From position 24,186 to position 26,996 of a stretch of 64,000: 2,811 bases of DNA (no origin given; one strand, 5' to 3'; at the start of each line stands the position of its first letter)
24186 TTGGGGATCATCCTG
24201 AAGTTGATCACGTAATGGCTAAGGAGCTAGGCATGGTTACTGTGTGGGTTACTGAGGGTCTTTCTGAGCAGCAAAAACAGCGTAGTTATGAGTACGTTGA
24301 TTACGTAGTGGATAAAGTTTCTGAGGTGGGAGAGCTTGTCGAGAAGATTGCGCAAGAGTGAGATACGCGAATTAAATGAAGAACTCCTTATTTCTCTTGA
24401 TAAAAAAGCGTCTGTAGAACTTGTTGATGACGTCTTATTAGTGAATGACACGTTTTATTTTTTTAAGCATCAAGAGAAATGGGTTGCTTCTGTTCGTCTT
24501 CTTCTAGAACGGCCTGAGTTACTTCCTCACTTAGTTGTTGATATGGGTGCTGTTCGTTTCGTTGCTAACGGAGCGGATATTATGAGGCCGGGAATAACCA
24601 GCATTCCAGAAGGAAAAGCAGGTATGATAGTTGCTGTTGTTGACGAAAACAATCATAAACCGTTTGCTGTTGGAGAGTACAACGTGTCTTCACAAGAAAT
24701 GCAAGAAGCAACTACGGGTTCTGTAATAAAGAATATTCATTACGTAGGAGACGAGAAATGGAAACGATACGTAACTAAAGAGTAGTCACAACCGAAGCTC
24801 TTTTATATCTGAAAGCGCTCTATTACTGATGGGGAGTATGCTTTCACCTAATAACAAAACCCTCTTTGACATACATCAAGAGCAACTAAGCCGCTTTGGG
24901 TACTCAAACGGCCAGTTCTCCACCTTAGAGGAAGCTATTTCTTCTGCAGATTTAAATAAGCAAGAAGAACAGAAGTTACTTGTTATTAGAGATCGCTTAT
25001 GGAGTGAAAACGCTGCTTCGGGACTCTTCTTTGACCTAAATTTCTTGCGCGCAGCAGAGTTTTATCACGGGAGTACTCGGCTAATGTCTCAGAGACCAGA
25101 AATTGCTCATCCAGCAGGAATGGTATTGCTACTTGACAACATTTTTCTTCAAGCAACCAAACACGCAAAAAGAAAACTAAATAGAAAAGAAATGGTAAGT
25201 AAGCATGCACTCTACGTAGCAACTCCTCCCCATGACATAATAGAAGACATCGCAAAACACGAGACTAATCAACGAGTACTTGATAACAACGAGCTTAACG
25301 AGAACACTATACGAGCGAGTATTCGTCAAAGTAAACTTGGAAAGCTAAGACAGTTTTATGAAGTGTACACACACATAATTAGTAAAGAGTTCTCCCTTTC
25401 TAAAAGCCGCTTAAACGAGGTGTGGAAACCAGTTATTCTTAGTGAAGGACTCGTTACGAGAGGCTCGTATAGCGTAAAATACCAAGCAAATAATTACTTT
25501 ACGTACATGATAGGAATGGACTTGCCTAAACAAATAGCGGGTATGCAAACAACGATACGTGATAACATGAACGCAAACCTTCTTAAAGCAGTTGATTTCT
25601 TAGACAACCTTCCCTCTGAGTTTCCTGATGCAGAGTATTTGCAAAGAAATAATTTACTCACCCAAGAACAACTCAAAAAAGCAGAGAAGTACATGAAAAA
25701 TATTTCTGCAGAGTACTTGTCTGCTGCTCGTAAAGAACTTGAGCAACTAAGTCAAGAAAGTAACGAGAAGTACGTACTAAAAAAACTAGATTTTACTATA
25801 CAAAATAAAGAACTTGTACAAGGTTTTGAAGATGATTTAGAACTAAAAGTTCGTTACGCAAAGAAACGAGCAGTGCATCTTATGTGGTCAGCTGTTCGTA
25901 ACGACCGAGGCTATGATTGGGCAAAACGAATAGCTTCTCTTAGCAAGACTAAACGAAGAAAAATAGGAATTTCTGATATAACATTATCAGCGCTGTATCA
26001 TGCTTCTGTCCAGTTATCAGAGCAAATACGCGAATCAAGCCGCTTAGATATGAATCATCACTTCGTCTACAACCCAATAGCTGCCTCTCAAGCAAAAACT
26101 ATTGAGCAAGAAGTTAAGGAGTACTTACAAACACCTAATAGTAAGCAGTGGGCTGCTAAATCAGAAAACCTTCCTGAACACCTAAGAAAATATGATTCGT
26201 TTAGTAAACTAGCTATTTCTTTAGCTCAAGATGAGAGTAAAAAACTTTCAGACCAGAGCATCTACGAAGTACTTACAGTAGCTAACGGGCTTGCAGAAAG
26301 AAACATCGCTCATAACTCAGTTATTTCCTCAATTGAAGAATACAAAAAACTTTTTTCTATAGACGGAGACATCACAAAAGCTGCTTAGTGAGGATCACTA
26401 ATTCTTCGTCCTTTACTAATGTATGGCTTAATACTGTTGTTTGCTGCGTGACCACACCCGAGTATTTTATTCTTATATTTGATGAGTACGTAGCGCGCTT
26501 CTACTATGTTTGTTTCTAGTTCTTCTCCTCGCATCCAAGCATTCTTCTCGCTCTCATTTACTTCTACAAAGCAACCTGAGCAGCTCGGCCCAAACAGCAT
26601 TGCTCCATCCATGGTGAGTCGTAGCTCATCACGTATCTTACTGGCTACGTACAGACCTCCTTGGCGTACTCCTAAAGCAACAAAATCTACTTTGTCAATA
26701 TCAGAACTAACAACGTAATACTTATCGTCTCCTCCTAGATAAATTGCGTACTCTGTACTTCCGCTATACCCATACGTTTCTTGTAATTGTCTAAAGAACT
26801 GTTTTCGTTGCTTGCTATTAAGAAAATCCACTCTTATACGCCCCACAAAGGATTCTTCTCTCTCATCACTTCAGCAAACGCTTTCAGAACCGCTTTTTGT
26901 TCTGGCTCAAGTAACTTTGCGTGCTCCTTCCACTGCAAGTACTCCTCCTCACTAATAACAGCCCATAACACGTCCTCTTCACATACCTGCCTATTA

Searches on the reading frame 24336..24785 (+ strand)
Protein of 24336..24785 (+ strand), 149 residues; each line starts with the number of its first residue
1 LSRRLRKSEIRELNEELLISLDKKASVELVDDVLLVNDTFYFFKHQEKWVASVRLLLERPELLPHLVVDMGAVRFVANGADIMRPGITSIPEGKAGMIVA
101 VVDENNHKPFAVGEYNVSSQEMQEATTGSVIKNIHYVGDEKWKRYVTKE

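Call 3: search_protein_families(library=pfam, proteins=[window:24336-24785:+], max_evalue=1)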
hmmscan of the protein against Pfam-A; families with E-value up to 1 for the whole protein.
window:24336-24785:+ (149 aa): 2 families
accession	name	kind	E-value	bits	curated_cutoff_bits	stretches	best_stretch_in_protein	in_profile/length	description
PF01472.26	PUA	-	5.1e-18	65.2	24.8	1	64-136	1-73/74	PUA domain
PF03657.19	UPF0113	-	0.02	15.6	23.8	1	79-135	15-65/73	UPF0113 PUA domain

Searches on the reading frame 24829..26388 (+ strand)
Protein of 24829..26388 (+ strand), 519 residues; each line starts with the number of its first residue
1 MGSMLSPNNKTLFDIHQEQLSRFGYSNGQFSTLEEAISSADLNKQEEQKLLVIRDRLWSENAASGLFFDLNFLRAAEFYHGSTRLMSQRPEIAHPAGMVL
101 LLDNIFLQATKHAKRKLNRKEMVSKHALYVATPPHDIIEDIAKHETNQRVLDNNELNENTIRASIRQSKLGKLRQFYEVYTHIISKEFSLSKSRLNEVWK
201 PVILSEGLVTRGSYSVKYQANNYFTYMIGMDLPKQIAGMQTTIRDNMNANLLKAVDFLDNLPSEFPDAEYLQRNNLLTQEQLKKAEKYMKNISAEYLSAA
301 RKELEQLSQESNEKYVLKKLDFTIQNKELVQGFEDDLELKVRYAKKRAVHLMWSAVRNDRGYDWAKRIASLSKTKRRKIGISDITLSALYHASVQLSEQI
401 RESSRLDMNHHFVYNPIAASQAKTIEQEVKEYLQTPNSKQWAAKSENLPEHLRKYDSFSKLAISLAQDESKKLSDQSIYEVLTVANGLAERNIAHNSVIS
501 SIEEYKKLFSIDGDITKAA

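Call 3: search_protein_families(library=pfam, proteins=[window:24829-26388:+], max_evalue=1)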
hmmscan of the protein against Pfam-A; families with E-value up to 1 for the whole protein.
window:24829-26388:+ (519 aa): 3 families
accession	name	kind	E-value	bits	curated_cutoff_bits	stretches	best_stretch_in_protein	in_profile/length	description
PF18259.7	CBM65_1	-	0.036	14.6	25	1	321-366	17-63/113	Carbohydrate binding module 65 domain 1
PF13207.12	AAA_17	-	0.05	14.3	27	0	100-155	74-133/136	AAA domain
PF20974.2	tRNA-synt_1c_C2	-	0.21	12.8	23.9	0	440-495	3-51/69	tRNA synthetases class I (E and Q), anti-codon binding domain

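Call 4: search_protein_families(library=ncbifam, proteins=[window:24829-26388:+], max_evalue=1)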
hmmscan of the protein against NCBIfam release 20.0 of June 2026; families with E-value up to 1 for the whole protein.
window:24829-26388:+ (519 aa): 0 families
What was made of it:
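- On ESCRT-III superfamily (Snf7/CdvB/PspA/Vipp1): NCBIfam gives none (call 4).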

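Call 84: search_protein_families(library=padloc, proteins=[window:24829-26388:+], max_evalue=0.01)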
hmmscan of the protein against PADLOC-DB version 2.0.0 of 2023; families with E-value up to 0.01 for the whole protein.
window:24829-26388:+ (519 aa): 0 families
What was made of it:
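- On Known anti-phage defence systems (PADLOC): The partners and the 519-aa neighbour give none (call 84).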

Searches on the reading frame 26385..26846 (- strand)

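Call 3: search_protein_families(library=pfam, proteins=[window:26385-26846:-], max_evalue=1)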
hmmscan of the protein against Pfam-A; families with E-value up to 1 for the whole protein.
window:26385-26846:- (153 aa): 2 families
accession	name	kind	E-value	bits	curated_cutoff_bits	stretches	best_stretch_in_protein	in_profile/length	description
PF13636.12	Methyltranf_PUA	-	7.1e-08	32.8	27.6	1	103-149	3-49/49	RNA-binding PUA-like domain of methyltransferase RsmF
PF02591.20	Zn_ribbon_9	-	0.0067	16.9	29.1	1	88-111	1-24/33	C4-type zinc ribbon domain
